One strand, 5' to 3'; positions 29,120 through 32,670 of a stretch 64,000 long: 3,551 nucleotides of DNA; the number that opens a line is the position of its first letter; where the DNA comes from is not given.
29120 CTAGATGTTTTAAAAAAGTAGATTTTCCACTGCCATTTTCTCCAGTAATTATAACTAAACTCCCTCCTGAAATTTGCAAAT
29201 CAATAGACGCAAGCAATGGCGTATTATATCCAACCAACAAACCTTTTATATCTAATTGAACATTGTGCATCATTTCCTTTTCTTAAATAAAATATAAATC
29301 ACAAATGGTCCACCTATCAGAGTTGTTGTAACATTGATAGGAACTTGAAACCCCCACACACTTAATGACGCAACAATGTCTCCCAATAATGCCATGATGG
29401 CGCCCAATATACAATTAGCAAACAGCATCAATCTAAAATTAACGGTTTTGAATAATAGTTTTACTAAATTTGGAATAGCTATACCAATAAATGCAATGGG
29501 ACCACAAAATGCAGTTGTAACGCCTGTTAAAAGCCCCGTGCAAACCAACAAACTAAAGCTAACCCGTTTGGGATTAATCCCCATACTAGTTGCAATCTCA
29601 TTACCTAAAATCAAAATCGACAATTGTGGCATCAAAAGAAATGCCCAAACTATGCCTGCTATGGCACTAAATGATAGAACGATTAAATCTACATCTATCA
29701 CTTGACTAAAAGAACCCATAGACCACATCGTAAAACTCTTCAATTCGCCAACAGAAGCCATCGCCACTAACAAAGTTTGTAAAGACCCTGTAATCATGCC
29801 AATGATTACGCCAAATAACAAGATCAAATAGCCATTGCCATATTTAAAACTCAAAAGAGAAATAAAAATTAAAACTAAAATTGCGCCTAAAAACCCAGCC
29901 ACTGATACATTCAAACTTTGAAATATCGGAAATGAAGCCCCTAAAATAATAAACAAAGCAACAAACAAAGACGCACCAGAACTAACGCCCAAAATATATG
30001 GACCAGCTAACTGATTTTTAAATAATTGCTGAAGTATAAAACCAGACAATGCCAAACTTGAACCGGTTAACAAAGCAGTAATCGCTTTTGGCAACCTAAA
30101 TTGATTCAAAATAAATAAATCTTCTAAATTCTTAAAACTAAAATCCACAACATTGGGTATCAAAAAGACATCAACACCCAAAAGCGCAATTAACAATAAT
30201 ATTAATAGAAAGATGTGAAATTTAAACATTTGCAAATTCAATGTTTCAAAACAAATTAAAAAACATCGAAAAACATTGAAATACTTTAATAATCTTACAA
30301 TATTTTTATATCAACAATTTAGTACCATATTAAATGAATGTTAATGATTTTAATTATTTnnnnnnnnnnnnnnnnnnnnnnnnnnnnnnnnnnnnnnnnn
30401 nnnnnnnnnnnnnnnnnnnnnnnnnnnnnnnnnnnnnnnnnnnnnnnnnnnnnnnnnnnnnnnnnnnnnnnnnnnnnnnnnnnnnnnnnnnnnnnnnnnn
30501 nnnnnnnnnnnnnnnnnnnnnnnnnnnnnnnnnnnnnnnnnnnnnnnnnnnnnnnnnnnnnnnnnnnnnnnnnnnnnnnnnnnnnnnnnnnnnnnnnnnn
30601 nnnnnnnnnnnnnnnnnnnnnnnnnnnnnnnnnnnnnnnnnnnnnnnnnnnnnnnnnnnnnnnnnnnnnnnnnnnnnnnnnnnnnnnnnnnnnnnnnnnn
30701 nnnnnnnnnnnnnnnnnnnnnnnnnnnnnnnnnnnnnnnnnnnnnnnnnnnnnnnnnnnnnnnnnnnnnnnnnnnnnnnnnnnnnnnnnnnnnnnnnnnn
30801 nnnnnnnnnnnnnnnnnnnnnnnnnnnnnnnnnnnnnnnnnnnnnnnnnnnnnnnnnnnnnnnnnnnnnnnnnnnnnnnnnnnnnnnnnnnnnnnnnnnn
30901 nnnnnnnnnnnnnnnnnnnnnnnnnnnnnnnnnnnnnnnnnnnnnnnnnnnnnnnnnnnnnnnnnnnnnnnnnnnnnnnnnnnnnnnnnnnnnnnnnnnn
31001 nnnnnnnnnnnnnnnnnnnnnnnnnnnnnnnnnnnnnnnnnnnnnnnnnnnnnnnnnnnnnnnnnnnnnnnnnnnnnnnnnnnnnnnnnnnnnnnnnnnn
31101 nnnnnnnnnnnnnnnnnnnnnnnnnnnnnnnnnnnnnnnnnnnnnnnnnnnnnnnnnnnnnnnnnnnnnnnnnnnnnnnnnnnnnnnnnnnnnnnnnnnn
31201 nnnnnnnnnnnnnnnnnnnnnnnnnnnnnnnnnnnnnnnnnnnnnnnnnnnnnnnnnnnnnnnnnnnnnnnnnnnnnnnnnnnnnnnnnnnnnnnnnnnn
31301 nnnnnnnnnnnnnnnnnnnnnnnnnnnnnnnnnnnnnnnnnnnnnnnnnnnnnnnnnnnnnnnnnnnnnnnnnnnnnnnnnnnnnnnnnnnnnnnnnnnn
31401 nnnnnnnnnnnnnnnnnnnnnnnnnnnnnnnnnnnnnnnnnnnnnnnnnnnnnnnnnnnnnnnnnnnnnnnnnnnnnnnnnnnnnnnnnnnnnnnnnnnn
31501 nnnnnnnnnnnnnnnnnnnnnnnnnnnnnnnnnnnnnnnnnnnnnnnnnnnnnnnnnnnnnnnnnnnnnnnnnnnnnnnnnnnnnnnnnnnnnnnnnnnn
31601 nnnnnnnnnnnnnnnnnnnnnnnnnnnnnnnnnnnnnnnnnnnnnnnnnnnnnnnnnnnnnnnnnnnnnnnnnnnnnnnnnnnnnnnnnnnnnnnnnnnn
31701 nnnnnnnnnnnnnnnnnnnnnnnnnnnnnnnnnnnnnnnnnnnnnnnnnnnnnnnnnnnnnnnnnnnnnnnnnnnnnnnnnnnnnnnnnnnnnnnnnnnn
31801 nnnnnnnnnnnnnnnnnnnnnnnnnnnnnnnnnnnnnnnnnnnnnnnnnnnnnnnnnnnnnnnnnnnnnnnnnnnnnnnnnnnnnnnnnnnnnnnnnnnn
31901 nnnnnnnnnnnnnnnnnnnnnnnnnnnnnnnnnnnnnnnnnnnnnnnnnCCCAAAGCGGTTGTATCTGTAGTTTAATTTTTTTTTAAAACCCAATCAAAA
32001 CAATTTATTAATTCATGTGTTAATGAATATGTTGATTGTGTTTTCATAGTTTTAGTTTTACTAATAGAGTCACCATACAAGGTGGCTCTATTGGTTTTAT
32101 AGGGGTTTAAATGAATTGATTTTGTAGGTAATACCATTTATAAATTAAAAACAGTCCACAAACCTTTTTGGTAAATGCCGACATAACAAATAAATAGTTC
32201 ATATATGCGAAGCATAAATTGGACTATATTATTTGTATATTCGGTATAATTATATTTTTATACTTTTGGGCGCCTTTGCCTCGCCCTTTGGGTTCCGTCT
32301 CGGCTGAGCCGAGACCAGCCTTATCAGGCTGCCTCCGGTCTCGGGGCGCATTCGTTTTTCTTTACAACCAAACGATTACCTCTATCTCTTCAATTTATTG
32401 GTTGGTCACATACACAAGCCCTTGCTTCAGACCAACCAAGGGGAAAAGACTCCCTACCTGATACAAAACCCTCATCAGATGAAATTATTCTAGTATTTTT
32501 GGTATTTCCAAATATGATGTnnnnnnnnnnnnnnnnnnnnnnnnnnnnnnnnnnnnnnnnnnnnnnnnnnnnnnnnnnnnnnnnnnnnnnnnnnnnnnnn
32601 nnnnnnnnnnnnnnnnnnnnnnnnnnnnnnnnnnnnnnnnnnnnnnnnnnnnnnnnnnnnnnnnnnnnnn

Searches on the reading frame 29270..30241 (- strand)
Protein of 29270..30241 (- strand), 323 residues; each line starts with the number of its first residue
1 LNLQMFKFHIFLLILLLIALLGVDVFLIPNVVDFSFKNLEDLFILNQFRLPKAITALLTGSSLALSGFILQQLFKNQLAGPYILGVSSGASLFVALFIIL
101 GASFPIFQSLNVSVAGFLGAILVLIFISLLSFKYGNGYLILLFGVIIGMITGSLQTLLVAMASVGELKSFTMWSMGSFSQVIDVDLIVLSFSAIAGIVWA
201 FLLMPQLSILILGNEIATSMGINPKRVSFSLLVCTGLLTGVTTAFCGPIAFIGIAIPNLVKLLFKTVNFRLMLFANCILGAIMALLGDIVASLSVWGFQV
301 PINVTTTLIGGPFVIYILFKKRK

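Call 12: search_protein_families(library=pfam, proteins=[window:29270-30241:-], max_evalue=0.001)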
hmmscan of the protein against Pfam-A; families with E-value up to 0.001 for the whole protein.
window:29270-30241:- (323 aa): 1 family
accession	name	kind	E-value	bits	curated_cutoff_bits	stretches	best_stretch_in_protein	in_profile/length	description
PF01032.23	FecCD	-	6.3e-66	223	26.5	1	12-320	2-311/311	FecCD transport family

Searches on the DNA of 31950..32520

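Call 82: search_rna_families(source=window, start=31950, end=32520, threshold=evalue, max_evalue=1)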
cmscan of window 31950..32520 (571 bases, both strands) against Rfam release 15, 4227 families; matches with E-value up to 1: 3.
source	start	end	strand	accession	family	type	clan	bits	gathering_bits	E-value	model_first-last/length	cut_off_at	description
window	32038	32100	+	RF04319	BTncRNA_FopS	Gene; sRNA;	-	25.2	56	0.13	1-71/71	no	Bacteroidetes FopS (family of paralogous sRNAs)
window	32007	32092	+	RF02379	csRNA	Gene; sRNA;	-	23.5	57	0.97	1-93/93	no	Cia-dependent small RNA csRNA1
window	32226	32351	+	RF00457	IRES_mnt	Cis-reg; IRES;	-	15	100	0.18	1-203/203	no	Mnt IRES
